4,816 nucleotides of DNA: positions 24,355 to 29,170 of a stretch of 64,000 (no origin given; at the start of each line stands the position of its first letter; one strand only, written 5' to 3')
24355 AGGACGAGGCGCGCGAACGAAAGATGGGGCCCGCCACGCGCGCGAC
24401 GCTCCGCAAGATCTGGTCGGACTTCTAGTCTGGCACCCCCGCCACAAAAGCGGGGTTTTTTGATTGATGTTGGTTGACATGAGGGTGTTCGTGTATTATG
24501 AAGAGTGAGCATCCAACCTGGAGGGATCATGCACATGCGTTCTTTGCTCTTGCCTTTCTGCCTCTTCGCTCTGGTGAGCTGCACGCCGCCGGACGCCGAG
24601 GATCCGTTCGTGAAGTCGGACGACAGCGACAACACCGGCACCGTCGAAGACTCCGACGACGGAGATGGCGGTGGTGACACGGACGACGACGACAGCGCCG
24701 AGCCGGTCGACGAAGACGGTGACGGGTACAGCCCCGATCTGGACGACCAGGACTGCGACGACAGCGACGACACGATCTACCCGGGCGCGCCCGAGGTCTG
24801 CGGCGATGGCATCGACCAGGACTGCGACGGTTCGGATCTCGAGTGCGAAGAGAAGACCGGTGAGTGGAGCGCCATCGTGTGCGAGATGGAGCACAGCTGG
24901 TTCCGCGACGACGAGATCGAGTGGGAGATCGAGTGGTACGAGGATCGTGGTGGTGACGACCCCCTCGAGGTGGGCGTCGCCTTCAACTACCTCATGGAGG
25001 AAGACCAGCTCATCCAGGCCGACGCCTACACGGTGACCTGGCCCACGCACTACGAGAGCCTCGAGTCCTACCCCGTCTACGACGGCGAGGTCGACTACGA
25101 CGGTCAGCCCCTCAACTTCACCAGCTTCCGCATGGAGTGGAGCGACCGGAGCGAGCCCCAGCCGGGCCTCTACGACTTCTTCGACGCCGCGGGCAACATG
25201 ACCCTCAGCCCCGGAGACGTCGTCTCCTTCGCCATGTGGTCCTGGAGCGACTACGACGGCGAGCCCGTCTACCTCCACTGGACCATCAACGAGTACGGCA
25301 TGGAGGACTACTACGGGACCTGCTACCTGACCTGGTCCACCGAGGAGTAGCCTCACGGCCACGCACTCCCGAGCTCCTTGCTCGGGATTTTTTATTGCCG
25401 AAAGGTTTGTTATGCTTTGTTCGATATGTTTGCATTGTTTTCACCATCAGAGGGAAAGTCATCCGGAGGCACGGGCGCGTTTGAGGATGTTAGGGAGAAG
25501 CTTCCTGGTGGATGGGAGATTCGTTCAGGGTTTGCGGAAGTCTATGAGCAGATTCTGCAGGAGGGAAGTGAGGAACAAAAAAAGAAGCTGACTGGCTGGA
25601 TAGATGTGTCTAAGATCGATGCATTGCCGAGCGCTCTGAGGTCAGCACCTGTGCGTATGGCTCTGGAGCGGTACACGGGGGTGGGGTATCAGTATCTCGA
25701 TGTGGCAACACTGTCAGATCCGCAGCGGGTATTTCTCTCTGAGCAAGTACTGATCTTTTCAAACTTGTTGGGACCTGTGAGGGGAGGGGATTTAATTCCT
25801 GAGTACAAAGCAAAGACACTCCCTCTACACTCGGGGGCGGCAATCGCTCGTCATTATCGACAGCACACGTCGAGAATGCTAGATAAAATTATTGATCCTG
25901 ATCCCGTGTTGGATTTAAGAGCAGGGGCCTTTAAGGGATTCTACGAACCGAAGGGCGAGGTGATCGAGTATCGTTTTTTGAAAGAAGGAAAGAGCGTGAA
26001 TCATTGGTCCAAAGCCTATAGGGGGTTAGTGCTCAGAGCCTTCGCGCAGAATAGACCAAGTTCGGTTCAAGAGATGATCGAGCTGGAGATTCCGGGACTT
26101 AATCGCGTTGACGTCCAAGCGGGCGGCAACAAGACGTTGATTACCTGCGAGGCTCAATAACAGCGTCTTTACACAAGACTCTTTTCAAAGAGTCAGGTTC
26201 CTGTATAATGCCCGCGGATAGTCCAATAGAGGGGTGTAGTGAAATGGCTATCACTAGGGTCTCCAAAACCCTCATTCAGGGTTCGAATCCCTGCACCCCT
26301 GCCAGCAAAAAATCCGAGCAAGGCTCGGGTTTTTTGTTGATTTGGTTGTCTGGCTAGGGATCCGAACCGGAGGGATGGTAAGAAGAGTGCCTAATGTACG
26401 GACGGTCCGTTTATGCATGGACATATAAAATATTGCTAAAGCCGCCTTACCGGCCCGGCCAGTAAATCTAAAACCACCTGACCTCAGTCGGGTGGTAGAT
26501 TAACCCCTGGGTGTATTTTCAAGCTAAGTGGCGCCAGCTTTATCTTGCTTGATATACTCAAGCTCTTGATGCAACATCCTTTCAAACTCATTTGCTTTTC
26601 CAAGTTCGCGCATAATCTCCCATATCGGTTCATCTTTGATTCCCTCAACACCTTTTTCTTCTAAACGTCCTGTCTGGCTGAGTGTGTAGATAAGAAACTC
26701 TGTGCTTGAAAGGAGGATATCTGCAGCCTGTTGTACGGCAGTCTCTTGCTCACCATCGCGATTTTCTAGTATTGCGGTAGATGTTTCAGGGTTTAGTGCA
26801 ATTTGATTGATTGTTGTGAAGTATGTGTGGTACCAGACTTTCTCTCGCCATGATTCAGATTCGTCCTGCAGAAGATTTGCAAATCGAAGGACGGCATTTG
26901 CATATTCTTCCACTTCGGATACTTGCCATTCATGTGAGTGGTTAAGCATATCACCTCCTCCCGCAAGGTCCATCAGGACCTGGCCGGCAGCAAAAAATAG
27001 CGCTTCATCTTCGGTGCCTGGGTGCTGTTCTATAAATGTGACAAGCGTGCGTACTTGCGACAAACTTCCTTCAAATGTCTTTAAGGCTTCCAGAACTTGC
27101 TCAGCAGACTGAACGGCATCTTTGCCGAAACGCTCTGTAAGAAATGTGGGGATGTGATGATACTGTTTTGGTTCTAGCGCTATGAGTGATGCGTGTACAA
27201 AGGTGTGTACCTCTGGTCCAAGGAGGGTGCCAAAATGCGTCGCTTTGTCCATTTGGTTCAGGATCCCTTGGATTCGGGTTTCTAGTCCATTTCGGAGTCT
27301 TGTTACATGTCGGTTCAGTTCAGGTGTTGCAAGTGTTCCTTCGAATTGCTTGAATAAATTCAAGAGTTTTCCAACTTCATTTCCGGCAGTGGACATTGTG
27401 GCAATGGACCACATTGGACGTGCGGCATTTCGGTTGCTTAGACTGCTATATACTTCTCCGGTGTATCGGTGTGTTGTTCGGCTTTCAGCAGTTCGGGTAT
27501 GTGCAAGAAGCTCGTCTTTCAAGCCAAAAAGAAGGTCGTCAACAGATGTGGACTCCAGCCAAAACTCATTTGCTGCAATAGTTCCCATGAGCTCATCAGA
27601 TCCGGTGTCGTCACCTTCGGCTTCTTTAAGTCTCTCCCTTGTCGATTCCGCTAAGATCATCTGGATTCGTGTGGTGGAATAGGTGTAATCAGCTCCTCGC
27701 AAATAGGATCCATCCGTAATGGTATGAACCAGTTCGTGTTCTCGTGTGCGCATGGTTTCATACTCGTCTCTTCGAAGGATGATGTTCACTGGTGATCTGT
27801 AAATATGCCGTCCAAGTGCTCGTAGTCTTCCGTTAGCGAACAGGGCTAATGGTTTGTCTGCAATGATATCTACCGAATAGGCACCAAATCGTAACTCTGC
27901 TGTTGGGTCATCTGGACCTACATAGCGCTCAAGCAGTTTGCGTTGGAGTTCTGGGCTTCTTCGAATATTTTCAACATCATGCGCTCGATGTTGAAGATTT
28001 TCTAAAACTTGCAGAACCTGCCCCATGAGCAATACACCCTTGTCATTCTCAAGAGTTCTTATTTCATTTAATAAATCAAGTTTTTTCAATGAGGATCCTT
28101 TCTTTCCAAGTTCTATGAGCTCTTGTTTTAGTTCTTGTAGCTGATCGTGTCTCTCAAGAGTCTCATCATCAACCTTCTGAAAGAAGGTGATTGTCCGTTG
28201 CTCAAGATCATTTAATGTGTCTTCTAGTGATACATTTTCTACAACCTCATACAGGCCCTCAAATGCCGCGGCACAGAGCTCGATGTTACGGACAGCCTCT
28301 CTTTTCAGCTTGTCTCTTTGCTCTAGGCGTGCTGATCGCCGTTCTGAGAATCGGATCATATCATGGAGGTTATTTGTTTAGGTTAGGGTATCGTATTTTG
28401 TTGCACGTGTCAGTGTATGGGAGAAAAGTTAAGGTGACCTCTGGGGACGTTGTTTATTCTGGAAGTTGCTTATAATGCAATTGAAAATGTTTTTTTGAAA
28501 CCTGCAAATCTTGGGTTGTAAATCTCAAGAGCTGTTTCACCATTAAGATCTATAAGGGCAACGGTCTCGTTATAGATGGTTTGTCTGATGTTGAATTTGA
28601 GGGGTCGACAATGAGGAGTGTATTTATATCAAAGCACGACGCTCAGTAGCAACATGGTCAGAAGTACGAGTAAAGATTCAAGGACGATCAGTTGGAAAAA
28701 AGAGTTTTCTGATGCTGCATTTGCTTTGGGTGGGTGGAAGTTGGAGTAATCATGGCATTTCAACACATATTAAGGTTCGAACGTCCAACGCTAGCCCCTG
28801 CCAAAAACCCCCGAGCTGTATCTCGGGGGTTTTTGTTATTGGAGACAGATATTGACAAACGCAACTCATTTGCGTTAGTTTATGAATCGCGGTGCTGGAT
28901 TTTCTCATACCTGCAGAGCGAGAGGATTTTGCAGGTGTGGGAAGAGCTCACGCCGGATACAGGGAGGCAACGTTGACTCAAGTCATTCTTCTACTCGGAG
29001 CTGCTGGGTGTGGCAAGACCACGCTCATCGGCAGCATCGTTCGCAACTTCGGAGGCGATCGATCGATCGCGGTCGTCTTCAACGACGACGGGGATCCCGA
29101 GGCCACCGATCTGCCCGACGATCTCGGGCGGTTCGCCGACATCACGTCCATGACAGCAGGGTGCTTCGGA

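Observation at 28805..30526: Divergent His-rich COG0523 GTPase behind a promoter with a perfect palindromic operator; second COG0523 copy in the window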

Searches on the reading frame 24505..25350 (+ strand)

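Call 103: search_protein_families(library=pfam, proteins=[window:24505-25350:+], max_evalue=0.001)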
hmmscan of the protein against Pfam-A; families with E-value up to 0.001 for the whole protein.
window:24505-25350:+ (281 aa): 1 family
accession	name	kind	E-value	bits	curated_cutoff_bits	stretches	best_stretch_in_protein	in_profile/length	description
PF11617.13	Cu-binding_MopE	-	8.2e-12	45.6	27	1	83-111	1-28/30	Putative metal-binding motif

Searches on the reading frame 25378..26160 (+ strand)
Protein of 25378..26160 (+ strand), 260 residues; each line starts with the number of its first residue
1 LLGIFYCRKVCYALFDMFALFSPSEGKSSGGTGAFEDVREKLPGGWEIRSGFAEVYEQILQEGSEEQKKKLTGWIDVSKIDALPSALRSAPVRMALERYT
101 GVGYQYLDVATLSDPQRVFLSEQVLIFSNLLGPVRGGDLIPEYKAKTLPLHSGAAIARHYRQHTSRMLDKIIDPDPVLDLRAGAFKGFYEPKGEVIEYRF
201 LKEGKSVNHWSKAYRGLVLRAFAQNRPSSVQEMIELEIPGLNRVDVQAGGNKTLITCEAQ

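Call 8: search_protein_families(library=pfam, proteins=[window:25378-26160:+], max_evalue=0.01)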
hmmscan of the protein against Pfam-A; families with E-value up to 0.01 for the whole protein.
window:25378-26160:+ (260 aa): 1 family
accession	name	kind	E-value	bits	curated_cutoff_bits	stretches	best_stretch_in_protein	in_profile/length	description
PF03883.20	H2O2_YaaD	-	1.7e-27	96.9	29.6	1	17-241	1-230/236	Peroxide stress protein YaaA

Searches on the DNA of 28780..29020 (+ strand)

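Call 56: search_rna_families(source=window, start=28780, end=29020, threshold=evalue, max_evalue=10)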
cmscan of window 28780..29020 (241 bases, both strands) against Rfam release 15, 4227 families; matches with E-value up to 10: 20.
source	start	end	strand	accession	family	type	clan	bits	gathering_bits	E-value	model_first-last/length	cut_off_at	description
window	28799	28898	-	RF00514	His_leader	Cis-reg; leader;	-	24.4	49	0.038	1-126/126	no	Histidine operon leader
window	28803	28881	+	RF01770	rimP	Cis-reg; leader;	-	23.9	47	0.061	32-102/102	no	Gammaprotebacteria rimP leader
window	28794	28845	+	RF03214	mir-769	Gene; miRNA;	-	21.6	57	0.043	1-81/81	no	mir-769 microRNA precursor family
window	28802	28835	+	RF01791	F6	Gene; sRNA;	-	21.5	46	0.11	1-57/57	no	F6 TB sRNA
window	28796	28859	-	RF02067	STnc310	Gene; sRNA;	-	19.2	40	0.21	1-61/61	no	Salmonella enterica sRNA STnc310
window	28792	28836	+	RF02399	NsiR1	Gene; sRNA;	-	18.2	39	0.2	1-60/60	no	Nitrogen stress-induced RNA 1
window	28780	28865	-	RF01770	rimP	Cis-reg; leader;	-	18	47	1.1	1-97/102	3'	Gammaprotebacteria rimP leader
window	28803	28884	-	RF02701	PsrR1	Gene; sRNA;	-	17.9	42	0.38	1-79/79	no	Photosynthesis regulatory RNA1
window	28802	28835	+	RF00514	His_leader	Cis-reg; leader;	-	17.6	49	0.91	87-123/126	no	Histidine operon leader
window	28805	28832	+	RF01047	HBV_epsilon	Cis-reg;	CL00104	16.5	45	1.1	20-48/61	no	HBV RNA encapsidation signal epsilon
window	28803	28834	+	RF02495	ohsC_RNA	Gene; antitoxin;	-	16.4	50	4.3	39-73/77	no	Oppression of Hydrophobic ORF by sRNA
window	28780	28836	+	RF01470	rli38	Gene; sRNA;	-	16.1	49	7.2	15-150/150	5'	Listeria sRNA rli38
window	28803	28834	-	RF02495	ohsC_RNA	Gene; antitoxin;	-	16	50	5.3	39-73/77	no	Oppression of Hydrophobic ORF by sRNA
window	28780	28834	+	RF00512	Leu_leader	Cis-reg; leader;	-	15.7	50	0.65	94-148/148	5'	Leucine operon leader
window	28802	28845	-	RF01359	CRISPR-DR46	Gene; CRISPR;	-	15.1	50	9.7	1-38/38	no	CRISPR RNA direct repeat element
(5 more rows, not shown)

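Call 57: build_rna_model(alignment_id=A5, structure=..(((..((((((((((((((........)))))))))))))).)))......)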
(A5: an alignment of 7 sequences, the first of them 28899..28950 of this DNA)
Model R1 built from alignment A5 (7 sequences, 53 columns); structure: as given.
model positions 50; base pairs 17; branch points 0; effective number of sequences 6.32; information 1.106 bits per position. Calibrated on 0.2 Mb of random sequence (short: E-values are rough).
structure used (alignment columns):
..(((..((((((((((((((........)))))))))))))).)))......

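Call 59: search_with_rna_model(model_id=R1, sources=[window, L001, L002, L005, L006, L007, L008, L009, L010, L011, L012], max_evalue=10)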
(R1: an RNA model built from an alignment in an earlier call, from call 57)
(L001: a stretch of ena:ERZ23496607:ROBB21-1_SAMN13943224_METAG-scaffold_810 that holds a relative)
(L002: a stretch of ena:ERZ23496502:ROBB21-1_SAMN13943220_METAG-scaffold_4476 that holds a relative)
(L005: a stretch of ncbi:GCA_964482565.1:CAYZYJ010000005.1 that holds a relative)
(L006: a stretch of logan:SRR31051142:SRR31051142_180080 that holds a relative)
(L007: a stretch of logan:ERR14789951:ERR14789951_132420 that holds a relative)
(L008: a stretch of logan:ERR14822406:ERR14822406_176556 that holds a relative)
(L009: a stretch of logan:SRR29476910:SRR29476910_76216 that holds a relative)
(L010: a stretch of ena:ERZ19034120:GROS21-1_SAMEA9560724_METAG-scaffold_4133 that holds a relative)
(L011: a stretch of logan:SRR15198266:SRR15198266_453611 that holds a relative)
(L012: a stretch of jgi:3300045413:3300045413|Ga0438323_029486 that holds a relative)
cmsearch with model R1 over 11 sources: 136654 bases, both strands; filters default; matches with E-value up to 10: 21.
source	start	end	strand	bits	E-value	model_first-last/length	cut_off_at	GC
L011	3099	3148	+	74.6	7.1e-23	1-50/50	no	0.72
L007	3839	3888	+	74.5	7.7e-23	1-50/50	no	0.74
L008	826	875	+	74.5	7.7e-23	1-50/50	no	0.74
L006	3557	3606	+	73.4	1.8e-22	1-50/50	no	0.72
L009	4864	4913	+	67.7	1.8e-20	1-50/50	no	0.66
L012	449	498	+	66.3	5.4e-20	1-50/50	no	0.66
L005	9940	9990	+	56.3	1.6e-16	1-50/50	no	0.63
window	28899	28950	+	54.6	6.5e-16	1-50/50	no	0.48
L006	3554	3604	-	33.8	1.1e-08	1-50/50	no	0.69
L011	3097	3146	-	32.6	2.9e-08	1-50/50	no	0.7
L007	3837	3886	-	31.7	6.1e-08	1-50/50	no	0.72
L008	824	873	-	31.7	6.1e-08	1-50/50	no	0.72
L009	4862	4911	-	28.5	7.8e-07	1-50/50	no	0.66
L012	447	496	-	20.5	0.00048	1-50/50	no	0.68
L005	9939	9988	-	14.5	0.058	1-50/50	no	0.64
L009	4097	4132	+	10.6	1.4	1-50/50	no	0.69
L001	658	707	+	10.3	1.7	1-50/50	no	0.5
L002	1555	1604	+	10.3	1.7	1-50/50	no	0.5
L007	5724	5754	-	8.7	6.1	1-50/50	no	0.68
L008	2711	2741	-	8.7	6.1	1-50/50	no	0.68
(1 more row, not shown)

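Call 90: search_with_rna_model(model_id=R1, sources=[L013, L014, L015, L016], max_evalue=10)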
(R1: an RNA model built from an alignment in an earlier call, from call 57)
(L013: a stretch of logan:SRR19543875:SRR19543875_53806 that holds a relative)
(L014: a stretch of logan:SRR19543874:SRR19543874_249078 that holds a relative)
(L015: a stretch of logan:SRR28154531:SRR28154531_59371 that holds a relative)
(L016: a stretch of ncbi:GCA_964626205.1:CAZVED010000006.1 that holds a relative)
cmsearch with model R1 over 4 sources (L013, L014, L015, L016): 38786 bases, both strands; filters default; matches with E-value up to 10: 6.
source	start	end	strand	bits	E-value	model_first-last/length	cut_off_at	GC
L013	3357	3398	+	17.5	0.0015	1-50/50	no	0.69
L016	5936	6007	+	12.1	0.12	1-50/50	no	0.65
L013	1951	2041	+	11.4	0.21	1-50/50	no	0.62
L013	1949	2039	-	10.5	0.41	1-50/50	no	0.62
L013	3354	3396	-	10.1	0.58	1-50/50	no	0.7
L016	8149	8166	+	9.7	0.78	13-36/50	no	0.67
